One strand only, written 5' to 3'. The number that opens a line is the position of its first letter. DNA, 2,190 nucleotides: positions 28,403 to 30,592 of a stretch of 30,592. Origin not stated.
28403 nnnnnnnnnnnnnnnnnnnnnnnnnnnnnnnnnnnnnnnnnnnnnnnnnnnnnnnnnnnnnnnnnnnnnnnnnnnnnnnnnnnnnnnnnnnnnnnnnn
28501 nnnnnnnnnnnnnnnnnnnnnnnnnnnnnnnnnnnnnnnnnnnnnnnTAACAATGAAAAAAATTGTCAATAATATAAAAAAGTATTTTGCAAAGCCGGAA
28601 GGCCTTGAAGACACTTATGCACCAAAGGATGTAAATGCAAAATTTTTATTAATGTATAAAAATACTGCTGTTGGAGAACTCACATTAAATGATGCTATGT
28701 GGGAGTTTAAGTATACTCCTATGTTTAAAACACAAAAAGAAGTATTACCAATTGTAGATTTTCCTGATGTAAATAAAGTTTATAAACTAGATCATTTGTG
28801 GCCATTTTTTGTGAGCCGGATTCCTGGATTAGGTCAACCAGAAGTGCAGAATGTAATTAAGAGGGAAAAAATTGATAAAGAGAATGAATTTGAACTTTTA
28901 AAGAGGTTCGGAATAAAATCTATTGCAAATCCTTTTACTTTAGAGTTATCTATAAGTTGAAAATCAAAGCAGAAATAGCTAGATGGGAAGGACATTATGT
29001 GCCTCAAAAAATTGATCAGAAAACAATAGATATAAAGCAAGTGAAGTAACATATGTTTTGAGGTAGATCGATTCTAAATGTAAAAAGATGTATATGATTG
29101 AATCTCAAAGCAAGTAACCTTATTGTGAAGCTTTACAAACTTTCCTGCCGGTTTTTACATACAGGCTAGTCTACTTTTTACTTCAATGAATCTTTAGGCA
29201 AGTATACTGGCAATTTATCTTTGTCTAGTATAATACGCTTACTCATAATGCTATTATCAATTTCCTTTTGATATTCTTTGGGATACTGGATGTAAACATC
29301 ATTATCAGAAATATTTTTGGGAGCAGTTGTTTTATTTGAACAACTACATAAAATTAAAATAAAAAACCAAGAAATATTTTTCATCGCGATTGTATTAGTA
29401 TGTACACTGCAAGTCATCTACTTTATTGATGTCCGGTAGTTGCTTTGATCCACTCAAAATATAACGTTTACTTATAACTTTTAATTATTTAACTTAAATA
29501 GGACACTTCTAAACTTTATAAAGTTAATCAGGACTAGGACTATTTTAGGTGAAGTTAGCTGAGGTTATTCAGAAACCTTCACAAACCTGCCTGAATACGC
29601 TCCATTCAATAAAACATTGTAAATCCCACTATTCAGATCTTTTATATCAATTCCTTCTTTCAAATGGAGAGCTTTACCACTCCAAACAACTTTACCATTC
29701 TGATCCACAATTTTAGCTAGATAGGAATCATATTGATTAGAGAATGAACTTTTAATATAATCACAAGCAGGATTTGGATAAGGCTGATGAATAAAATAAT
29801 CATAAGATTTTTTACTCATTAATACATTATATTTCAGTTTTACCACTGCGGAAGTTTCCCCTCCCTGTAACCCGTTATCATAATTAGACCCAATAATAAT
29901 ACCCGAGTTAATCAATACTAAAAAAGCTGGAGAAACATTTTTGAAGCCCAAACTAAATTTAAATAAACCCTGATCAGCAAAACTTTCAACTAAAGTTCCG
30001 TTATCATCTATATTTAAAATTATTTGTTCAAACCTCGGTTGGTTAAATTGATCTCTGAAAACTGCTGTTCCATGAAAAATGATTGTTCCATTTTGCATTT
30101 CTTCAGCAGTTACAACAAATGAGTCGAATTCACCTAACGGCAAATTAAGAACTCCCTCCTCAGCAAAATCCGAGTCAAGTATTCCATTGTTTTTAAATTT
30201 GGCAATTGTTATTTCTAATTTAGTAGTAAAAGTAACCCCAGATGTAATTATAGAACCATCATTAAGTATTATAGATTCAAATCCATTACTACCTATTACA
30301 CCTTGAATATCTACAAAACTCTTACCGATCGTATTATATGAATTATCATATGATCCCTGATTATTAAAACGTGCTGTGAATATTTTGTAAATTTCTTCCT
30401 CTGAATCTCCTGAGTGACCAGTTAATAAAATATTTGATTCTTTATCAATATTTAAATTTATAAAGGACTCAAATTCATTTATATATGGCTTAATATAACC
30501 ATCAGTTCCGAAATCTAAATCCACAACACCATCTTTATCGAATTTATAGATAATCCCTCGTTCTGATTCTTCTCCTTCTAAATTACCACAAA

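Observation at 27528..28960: hipB-less kinase->HipS module with non-canonical control residues: candidate TA / anti-phage system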

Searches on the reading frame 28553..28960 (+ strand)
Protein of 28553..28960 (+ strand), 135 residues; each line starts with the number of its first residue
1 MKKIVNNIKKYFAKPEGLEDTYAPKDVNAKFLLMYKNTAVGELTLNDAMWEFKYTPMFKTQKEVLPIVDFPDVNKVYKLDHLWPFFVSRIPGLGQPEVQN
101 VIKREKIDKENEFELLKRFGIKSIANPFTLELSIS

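Call 3: search_protein_families(library=pfam, proteins=[window:28553-28960:+], max_evalue=1)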
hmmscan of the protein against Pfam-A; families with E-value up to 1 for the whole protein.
window:28553-28960:+ (135 aa): 2 families
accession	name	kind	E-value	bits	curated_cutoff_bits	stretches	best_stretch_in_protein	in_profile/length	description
PF13657.11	Couple_hipA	-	1.8e-06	28.8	22.5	1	34-120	4-89/99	HipA N-terminal domain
PF18795.7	HSM3_N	-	0.031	14.2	24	1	43-95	53-105/237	DNA mismatch repair protein HSM3, N terminal domain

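Call 4: search_protein_families(library=ncbifam, proteins=[window:28553-28960:+], max_evalue=1)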
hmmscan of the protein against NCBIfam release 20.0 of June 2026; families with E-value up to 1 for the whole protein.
window:28553-28960:+ (135 aa): 1 family
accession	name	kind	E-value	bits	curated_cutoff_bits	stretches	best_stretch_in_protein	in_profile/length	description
TIGR03071.1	couple_hipA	domain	5.9e-07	29.6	27.8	1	34-120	5-91/101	HipA N-terminal domain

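Call 5: search_protein_families(library=padloc, proteins=[window:28553-28960:+], max_evalue=1)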
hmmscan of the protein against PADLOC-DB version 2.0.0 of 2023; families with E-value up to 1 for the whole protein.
window:28553-28960:+ (135 aa): 5 families
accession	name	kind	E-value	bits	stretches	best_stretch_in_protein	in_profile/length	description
PDLC04349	PDC-M03B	-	8.5e-14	49.7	1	37-122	22-108/232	-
PDLC04347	PDC-M03B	-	1.3e-13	49.2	1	38-121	20-105/245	-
PDLC04348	PDC-M03B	-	9.5e-11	39.9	1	36-118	18-104/248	-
PDLC04352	PDC-M03B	-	3.3e-07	28.1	1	38-120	21-111/250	-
PDLC04351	PDC-M03B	-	7.5e-05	20.4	1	36-108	19-94/255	-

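Call 11: search_solved_structures(query=window:28553-28960:+, max_evalue=10, show_alignments=3)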
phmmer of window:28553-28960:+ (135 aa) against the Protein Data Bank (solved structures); distinct sequences matched with E-value up to 10: 2.
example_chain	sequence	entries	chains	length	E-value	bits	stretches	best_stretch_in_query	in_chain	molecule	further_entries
4xz6_A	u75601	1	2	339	0.31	14.3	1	32-94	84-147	Glycine betaine/proline ABC transporter, periplasmic substrate-binding protein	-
7vkb_B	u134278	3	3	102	0.42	13.9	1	68-120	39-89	HipA (Persistence to inhibition of murein or DNA biosynthesis) | HipS(Lp)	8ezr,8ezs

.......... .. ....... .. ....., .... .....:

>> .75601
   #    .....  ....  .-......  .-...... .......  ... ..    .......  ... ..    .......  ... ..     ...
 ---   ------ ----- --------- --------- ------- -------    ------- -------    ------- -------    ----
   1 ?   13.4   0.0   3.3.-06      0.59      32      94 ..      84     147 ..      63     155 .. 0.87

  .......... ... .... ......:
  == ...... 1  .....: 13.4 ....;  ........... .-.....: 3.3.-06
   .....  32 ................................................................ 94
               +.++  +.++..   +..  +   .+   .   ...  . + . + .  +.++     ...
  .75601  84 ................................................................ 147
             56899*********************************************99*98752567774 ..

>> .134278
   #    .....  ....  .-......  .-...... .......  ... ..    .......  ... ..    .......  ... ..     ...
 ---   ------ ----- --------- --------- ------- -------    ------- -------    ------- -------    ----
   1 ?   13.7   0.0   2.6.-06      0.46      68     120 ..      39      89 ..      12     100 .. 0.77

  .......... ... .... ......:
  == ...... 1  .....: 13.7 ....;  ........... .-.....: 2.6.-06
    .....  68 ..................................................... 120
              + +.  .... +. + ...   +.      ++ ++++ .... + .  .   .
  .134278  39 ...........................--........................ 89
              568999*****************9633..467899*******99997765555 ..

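Call 20: find_homologous_proteins(query=window:28553-28960:+, max_evalue=0.001)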
Query window:28553-28960:+ (135 aa): 55 proteins with E <= 0.001 among 73 candidates.
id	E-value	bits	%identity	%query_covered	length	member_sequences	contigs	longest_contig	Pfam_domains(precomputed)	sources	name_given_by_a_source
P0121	3.3e-84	297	100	100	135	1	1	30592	PF13657.12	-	-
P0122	3.7e-62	226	75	99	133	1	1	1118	-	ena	-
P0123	1.0e-36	144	48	94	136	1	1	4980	PF13657.12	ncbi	-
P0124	3.9e-36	142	52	94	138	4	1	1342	PF13657.12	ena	-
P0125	1.5e-35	140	50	94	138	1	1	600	PF13657.12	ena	-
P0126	1.7e-35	140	54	94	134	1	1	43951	PF13657.12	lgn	-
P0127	1.8e-35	140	52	96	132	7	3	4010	PF13657.12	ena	-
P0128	2.9e-35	139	53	96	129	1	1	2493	PF13657.12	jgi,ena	-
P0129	3.5e-35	139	52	96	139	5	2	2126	PF13657.12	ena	-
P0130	3.7e-35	139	55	94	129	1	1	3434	PF13657.12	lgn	-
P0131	8.6e-35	138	49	99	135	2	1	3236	PF13657.12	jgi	jgi:HipA-like protein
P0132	3.3e-34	136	50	94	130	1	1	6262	PF13657.12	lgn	-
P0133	3.9e-34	135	54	89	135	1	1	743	PF13657.12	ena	-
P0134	1.2e-33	134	50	94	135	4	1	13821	PF13657.12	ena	-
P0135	1.3e-33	134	50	94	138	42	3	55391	PF13657.12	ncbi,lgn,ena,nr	ncbi:MAG: HipA N-terminal domain-containing protein [Gemmatimonadota bacterium]|nr:HipA N-terminal d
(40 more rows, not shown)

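Call 32: search_solved_structures(query=A2, max_evalue=10, show_alignments=5)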
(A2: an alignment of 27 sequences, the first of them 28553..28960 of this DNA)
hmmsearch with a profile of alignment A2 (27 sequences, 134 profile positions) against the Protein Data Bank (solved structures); distinct sequences matched with E-value up to 10: 3.
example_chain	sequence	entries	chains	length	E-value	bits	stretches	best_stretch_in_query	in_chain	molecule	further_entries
7ab3_B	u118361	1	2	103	0.13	15.5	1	38-90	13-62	Couple_hipA domain-containing protein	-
7ab4_B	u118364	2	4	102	0.13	15.4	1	38-90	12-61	Couple_hipA domain-containing protein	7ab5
7czo_A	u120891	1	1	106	0.42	13.8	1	39-91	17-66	Uncharacterized protein HI_0666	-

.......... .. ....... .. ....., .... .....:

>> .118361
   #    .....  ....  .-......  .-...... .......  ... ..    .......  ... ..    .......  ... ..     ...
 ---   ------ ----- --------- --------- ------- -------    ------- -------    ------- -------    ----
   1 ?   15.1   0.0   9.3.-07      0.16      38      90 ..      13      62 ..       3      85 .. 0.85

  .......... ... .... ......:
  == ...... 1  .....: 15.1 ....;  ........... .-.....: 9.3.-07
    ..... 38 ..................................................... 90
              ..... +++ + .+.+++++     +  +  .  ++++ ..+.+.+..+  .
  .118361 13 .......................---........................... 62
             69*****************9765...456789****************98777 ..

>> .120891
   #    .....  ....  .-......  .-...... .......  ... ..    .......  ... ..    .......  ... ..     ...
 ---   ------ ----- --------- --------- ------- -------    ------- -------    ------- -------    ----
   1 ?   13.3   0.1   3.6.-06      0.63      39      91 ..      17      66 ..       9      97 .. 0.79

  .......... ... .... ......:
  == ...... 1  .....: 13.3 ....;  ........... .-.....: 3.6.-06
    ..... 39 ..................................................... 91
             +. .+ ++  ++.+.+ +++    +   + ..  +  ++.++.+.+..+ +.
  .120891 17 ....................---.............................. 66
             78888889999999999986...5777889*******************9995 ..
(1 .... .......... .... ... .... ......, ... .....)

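Call 87: find_encoding_contigs(protein=P0122, flank=3000, max_places=3)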
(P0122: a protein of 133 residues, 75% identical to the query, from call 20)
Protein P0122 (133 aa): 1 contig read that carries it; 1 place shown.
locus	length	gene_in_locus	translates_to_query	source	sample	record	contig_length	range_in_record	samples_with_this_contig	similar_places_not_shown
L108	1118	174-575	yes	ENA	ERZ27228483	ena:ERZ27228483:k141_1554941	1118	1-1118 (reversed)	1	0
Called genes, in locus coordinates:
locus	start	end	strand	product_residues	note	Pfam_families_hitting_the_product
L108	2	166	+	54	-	?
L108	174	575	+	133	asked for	-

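Call 100: predict_structure(alignment_id=A3)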
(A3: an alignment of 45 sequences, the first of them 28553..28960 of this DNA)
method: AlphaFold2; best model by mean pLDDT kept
length: 135 residues; sequences in the alignment: 45
mean_pLDDT: 89.5   pTM: 0.81
mean pLDDT of the five models: 89.5, 89.5, 88.3, 88.2, 88.1
residues with pLDDT >= 90: 110; 70-90: 10; 50-70: 5; < 50: 10
segments of 3 or more residues with pLDDT < 50: 1-10
pLDDT, mean of each block of 10 residues (from residue 1): 44 71 95 96 98 97 93 97 94 94 97 97 92 85
secondary structure, 60 per line:
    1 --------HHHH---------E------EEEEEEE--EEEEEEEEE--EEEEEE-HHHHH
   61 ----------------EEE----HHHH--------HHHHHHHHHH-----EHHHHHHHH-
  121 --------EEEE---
elements in order: H9-12 E29-35 E38-46 E49-54 H56-60 E77-79 H84-87 H96-105 H112-119 E129-132

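Call 102: fold_search(library=pdb, model_id=the predicted structure)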
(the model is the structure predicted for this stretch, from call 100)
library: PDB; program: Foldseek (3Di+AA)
matches with E <= 10: 500; with E <= 0.001: 6
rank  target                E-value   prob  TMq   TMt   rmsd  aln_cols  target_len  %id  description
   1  8ezr_A                7.2e-06  1.00  0.62  0.80   2.4       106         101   24  Crystal structure of the HipS(Lp)-HipT(Lp) complex from Legionella pneumophila, native protein (released 2023-09-27)
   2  7vkb_B                1.3e-05  1.00  0.62  0.79   2.5       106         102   24  Crystal structure of the a bacterial kinase complex (released 2022-06-29)
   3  3tpt_A                3.4e-04  1.00  0.59  0.21   3.0       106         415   27  Structure of HipA(D309Q) bound to ADP (released 2012-10-03)
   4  7czo                  4.5e-04  1.00  0.53  0.65   5.1       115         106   16  N-terminal domain of HipA toxin (released 2021-09-29)
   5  7ab3_B                5.4e-04  1.00  0.60  0.78   3.1       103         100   18  Crystal structure of the Escherichia coli toxin-antitoxin system HipBST (HipT S57A) (released 2022-01-12)
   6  7ab3_E                7.1e-04  1.00  0.60  0.77   2.6       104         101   18  Crystal structure of the Escherichia coli toxin-antitoxin system HipBST (HipT S57A) (released 2022-01-12)
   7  3dnt_A                1.0e-03  1.00  0.59  0.21   3.1       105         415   28  structures of MDT proteins (released 2009-01-27)
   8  3tpd                  1.0e-03  1.00  0.59  0.22   3.1       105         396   28  Structure of pHipA, monoclinic form (released 2012-10-03)
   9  3tpb                  1.9e-03  1.00  0.58  0.22   3.2       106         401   26  Structure of HipA(S150A) (released 2012-10-03)
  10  3tpe                  2.3e-03  1.00  0.62  0.22   3.1       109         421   27  The phipa p3121 structure (released 2012-10-03)
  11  3tpt_B                2.4e-03  1.00  0.59  0.21   3.1       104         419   27  Structure of HipA(D309Q) bound to ADP (released 2012-10-03)
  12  3dnu                  2.6e-03  1.00  0.61  0.22   3.1       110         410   26  structure of MDT protein (released 2009-01-27)
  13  2wiu_C                3.9e-03  1.00  0.57  0.21   3.1       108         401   26  Mercury-modified bacterial persistence regulator hipBA (released 2009-07-28)
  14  3hzi_A                4.4e-03  1.00  0.59  0.21   3.1       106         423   27  Structure of mdt protein (released 2009-07-28)
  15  3dnv_A                5.4e-03  1.00  0.59  0.21   3.0       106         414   27  MDT Protein (released 2009-01-27)
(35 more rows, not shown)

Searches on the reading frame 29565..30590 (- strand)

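Call 45: search_protein_families(library=pfam, proteins=[window:29565-30590:-], max_evalue=0.01)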
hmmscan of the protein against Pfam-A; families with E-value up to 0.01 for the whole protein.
window:29565-30590:- (341 aa): 2 families
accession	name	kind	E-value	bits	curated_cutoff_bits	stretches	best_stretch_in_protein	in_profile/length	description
PF18962.6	Por_Secre_tail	-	2.7e-08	34.4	27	1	271-329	2-63/75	Secretion system C-terminal sorting domain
PF17164.10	DUF5122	-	0.0004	21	27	0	110-142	2-36/36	Domain of unknown function (DUF5122) beta-propeller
